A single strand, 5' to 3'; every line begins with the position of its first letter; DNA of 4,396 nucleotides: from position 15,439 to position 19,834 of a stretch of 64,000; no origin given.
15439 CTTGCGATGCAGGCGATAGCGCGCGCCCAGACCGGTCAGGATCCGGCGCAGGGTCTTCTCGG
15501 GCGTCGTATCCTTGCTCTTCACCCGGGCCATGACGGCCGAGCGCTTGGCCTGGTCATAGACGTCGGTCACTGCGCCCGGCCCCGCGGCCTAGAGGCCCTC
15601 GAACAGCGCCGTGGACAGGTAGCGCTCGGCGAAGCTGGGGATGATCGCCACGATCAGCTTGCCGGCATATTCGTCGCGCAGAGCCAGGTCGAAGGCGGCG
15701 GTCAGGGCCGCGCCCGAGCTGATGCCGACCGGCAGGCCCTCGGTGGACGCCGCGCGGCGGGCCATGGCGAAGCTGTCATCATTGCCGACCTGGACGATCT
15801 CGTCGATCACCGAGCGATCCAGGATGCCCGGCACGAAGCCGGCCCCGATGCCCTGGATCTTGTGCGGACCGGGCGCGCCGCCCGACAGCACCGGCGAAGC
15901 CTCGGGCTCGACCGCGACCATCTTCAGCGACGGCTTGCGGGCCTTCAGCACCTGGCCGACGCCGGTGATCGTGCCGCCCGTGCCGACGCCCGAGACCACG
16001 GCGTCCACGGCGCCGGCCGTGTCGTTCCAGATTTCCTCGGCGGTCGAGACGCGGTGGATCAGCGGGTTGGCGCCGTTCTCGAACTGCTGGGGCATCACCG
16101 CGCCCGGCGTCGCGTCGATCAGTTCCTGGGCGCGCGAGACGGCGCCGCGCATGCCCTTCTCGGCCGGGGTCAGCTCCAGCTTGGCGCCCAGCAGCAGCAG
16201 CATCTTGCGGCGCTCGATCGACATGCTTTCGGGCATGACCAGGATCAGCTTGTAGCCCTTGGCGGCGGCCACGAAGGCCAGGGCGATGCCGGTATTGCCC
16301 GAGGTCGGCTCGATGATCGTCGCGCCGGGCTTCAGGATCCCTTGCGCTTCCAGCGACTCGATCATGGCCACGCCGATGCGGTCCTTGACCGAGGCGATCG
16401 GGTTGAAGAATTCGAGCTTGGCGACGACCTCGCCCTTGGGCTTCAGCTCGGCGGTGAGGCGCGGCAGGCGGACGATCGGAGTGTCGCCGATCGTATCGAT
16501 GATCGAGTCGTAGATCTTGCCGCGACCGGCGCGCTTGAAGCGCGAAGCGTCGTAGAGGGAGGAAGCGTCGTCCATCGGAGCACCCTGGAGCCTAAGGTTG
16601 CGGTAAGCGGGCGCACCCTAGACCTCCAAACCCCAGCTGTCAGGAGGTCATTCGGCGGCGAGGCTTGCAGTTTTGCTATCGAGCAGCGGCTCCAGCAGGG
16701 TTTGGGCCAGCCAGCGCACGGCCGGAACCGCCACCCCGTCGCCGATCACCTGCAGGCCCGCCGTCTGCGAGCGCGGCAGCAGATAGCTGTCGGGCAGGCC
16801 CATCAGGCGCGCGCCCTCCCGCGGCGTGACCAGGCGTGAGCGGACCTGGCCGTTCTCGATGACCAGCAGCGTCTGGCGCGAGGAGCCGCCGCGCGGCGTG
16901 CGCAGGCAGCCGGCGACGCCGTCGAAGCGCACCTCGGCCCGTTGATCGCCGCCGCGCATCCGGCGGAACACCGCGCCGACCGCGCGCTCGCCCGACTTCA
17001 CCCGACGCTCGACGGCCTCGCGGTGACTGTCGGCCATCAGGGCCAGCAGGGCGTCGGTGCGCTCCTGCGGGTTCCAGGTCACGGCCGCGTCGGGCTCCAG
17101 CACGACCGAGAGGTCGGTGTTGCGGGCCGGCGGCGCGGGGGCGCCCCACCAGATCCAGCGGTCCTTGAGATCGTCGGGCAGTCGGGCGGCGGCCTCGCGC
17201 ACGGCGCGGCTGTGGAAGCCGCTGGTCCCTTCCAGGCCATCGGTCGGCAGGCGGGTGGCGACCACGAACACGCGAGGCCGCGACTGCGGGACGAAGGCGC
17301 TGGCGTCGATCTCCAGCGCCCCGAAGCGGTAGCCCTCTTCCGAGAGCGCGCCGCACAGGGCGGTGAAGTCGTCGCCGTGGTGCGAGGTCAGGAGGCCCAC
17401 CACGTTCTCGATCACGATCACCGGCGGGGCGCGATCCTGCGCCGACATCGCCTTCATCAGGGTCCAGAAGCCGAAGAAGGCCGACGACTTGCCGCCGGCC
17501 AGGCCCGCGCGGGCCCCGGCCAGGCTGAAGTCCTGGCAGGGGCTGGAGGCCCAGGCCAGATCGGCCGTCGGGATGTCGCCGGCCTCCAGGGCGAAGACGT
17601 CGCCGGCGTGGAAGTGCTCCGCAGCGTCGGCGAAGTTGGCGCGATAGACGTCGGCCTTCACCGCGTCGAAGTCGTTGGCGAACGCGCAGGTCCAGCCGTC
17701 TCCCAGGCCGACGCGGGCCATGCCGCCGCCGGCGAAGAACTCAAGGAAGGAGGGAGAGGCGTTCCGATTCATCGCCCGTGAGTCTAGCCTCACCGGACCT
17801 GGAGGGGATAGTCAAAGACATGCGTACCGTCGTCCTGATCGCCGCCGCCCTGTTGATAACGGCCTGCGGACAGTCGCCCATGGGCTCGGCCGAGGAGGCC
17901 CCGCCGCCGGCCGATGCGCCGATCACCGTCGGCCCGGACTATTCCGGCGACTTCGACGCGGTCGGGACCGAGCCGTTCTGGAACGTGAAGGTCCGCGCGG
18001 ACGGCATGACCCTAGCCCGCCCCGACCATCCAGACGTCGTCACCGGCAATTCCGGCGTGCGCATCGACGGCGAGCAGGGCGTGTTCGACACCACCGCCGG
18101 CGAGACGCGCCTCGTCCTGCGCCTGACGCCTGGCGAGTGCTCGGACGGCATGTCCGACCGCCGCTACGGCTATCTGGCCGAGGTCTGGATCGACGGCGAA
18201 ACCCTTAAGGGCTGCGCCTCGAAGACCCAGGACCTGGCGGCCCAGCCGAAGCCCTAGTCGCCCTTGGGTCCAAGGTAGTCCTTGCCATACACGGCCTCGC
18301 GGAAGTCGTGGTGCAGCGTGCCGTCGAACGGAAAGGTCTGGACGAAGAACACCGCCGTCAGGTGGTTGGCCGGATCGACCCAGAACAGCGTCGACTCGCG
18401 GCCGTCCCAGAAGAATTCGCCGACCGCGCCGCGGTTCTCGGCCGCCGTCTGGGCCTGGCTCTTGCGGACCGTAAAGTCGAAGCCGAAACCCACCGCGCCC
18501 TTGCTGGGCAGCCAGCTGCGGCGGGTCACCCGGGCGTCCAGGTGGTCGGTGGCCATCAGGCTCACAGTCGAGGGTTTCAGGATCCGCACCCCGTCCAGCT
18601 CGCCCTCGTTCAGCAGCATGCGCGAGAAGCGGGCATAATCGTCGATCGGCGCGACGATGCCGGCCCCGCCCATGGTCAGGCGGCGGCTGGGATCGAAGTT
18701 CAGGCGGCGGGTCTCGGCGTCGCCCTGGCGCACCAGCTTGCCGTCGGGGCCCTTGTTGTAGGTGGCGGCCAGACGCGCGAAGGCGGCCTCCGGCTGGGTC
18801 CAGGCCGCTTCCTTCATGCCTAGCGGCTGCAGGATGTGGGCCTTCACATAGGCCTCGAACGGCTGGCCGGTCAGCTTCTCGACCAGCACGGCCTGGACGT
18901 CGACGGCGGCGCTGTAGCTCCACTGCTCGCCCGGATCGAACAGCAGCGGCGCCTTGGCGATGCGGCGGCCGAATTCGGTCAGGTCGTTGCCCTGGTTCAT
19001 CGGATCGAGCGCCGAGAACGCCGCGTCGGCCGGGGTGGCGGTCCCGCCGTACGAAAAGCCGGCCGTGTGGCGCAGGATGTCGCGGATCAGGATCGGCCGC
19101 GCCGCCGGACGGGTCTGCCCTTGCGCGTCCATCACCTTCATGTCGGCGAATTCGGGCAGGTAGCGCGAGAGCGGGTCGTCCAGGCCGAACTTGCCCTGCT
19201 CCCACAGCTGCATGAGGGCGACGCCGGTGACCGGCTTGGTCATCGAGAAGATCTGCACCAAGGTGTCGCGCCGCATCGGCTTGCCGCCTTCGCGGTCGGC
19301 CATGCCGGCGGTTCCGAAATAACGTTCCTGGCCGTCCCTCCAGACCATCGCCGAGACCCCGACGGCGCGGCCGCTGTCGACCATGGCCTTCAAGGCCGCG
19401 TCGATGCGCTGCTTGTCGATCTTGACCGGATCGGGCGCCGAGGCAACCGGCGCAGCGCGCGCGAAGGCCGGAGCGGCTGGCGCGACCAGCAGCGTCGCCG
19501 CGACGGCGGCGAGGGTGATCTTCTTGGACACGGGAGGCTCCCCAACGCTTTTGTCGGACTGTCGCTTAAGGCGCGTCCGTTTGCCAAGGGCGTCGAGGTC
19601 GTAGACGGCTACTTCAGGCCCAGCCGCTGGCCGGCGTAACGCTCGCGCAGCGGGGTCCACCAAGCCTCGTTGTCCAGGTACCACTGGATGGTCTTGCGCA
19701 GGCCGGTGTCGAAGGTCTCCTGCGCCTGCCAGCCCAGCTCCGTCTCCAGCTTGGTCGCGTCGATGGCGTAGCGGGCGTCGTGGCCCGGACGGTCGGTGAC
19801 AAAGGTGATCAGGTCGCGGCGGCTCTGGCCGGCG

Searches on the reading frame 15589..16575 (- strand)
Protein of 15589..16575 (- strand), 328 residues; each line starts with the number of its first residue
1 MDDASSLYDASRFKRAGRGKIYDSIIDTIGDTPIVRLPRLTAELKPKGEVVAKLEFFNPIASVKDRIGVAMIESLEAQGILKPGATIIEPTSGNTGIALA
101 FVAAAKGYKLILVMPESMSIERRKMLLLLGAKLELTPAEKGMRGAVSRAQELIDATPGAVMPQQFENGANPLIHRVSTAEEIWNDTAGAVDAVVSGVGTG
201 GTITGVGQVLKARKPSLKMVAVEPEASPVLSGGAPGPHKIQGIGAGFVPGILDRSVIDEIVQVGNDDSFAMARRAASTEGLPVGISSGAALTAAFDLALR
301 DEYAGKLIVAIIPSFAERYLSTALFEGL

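Call 46: search_protein_families(library=pfam, proteins=[window:15589-16575:-], max_evalue=0.0001)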
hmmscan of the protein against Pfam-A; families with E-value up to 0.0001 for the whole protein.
window:15589-16575:- (328 aa): 1 family
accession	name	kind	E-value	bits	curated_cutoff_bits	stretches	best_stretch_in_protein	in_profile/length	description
PF00291.31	PALP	-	4.9e-74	249.8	35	1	27-313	3-294/295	Pyridoxal-phosphate dependent enzyme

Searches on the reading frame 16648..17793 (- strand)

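Call 46: search_protein_families(library=pfam, proteins=[window:16648-17793:-], max_evalue=0.0001)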
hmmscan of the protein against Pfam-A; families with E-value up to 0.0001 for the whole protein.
window:16648-17793:- (381 aa): 1 family
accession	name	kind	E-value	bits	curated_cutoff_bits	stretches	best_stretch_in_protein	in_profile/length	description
PF00145.23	DNA_methylase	-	1.1e-37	130.6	22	1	16-366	3-322/324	C-5 cytosine-specific DNA methylase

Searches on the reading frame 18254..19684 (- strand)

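Call 46: search_protein_families(library=pfam, proteins=[window:18254-19684:-], max_evalue=0.0001)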
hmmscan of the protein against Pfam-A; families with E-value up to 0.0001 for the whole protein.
window:18254-19684:- (476 aa): 1 family
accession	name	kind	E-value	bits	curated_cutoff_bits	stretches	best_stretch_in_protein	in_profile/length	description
PF00144.29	Beta-lactamase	-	7e-74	249.4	27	1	94-456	1-316/329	Beta-lactamase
